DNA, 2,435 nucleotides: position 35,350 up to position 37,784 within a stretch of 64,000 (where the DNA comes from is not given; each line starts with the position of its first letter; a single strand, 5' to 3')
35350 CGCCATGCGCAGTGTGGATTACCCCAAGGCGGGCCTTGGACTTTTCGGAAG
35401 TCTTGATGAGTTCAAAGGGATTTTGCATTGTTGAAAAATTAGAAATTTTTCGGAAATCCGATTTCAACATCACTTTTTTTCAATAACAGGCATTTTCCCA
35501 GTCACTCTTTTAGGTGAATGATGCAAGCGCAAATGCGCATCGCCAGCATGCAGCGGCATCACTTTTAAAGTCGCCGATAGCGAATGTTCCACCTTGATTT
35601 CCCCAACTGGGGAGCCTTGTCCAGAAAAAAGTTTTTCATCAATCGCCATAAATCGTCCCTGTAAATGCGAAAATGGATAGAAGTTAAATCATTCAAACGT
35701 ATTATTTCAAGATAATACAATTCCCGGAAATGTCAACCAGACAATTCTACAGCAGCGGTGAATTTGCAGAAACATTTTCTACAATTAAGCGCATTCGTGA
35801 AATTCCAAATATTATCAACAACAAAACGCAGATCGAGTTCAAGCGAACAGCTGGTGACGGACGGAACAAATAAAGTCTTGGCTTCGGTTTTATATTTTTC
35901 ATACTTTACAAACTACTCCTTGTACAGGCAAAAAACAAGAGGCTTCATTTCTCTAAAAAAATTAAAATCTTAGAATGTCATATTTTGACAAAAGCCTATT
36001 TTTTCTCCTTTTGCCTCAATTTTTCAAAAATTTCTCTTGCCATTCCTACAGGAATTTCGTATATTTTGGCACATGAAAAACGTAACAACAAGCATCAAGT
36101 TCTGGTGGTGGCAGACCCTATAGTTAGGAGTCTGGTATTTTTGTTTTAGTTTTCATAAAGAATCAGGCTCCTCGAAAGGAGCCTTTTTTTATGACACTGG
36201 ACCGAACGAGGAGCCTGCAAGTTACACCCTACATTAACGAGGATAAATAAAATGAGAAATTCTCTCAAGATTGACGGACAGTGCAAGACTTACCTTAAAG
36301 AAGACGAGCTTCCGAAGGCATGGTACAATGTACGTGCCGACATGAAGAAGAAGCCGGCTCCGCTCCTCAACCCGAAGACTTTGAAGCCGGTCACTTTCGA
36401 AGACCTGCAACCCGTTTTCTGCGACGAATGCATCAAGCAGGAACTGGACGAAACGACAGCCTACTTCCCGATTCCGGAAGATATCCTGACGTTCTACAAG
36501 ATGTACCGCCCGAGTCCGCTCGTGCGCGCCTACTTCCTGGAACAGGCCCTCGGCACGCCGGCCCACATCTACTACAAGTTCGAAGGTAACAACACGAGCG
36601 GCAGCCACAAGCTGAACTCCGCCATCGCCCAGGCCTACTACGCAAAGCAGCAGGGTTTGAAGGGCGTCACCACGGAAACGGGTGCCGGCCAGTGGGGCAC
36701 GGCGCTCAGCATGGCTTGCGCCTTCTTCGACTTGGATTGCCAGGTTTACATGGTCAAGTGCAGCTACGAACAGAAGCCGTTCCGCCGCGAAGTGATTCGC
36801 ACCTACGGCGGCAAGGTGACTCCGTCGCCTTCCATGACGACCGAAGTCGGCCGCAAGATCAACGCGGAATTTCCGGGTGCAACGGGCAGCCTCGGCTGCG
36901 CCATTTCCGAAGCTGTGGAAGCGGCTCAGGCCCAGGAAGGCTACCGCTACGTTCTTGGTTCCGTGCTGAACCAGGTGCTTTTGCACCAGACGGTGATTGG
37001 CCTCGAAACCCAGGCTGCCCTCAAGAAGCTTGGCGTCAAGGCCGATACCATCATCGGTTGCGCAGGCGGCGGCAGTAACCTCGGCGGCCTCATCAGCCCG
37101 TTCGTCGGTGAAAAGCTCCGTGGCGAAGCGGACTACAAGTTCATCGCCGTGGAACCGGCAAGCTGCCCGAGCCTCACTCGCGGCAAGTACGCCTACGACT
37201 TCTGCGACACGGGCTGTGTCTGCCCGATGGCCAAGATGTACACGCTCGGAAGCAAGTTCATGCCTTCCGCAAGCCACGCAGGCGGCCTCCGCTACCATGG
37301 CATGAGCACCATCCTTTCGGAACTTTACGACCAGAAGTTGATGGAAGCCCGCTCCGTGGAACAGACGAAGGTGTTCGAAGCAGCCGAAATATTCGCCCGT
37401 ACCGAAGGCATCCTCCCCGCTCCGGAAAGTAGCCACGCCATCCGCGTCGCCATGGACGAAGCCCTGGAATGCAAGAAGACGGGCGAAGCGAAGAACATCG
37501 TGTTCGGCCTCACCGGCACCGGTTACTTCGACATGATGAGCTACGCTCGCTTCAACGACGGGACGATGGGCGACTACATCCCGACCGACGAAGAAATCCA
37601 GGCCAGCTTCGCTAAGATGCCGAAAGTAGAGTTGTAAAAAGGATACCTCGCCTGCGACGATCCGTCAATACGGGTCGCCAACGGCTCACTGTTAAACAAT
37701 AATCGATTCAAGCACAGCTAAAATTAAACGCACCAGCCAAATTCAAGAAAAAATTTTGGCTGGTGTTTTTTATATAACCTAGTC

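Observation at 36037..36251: Ribosome-mediated tryptophan attenuator (WWW leader peptide) controlling a stand-alone trpB2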

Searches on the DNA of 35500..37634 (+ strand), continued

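Call 60: search_with_rna_model(model_id=R1, sources=[L064, L057, L046, L047, L048, L056], max_evalue=10, show_alignments=3)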
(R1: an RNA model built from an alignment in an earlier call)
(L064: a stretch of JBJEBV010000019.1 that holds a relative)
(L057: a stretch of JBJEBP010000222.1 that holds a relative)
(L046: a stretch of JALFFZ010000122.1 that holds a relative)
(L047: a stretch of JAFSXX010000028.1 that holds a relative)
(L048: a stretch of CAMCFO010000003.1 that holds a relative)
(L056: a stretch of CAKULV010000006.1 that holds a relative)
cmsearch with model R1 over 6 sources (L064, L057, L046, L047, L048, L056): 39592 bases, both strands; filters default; matches with E-value up to 10: 8.
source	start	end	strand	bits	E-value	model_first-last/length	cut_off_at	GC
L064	2783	2931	+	27.1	0.00022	1-125/125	no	0.42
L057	2792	2939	+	25.3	0.00056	1-125/125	no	0.43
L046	36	184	+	20.5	0.0062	1-125/125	no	0.48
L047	2807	2943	+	19.6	0.01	1-125/125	no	0.42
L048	2668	2806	+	15.2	0.088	1-125/125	no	0.49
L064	2885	2942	-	7.5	4.4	63-108/125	no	0.43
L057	2893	2946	-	7.3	4.8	65-108/125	no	0.46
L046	138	193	-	6.3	7.8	63-108/125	no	0.48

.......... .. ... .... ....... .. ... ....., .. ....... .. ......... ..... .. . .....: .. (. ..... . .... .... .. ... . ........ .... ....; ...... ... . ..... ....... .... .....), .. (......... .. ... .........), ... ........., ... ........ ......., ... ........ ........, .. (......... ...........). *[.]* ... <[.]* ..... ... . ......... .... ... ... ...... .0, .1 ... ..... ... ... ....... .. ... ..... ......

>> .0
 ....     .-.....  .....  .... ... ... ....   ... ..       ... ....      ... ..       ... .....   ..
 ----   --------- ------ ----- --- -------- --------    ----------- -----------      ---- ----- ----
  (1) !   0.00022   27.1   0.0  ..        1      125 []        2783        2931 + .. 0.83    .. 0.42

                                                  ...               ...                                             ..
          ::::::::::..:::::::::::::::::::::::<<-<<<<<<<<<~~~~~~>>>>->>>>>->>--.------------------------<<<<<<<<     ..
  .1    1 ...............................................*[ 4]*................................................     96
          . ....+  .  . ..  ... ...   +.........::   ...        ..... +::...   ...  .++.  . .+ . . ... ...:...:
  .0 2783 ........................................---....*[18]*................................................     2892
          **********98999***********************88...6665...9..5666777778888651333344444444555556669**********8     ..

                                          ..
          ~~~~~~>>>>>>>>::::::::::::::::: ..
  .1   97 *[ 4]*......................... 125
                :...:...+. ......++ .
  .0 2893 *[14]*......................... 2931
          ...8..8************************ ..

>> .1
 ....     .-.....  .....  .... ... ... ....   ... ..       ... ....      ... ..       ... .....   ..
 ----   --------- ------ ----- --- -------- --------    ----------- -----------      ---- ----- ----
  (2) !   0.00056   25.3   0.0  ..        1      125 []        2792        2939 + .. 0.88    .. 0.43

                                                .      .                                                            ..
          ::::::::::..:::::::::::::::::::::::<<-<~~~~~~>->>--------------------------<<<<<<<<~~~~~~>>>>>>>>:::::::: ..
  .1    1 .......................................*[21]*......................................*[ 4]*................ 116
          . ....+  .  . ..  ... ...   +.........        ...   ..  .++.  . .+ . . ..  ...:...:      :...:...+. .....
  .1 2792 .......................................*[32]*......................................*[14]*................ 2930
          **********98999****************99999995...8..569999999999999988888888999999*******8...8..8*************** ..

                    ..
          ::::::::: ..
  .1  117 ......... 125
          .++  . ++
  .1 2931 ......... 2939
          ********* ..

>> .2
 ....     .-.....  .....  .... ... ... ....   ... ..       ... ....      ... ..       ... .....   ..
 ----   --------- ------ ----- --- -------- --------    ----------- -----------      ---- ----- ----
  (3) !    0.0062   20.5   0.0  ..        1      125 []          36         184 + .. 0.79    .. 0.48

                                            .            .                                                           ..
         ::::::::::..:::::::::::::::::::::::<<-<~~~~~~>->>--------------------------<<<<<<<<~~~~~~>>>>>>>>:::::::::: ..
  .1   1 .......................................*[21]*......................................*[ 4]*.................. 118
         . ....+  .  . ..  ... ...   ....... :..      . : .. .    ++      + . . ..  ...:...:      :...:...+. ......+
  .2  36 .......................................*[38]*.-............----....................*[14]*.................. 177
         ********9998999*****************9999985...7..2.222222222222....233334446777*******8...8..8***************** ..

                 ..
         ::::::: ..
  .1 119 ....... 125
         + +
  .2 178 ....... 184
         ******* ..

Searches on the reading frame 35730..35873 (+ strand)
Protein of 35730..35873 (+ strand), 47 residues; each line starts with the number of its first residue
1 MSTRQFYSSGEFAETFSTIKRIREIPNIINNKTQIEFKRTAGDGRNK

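Call 67: search_protein_families(library=pfam, proteins=[window:35730-35873:+], max_evalue=0.001)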
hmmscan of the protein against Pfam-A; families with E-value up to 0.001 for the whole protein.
window:35730-35873:+ (47 aa): 0 families
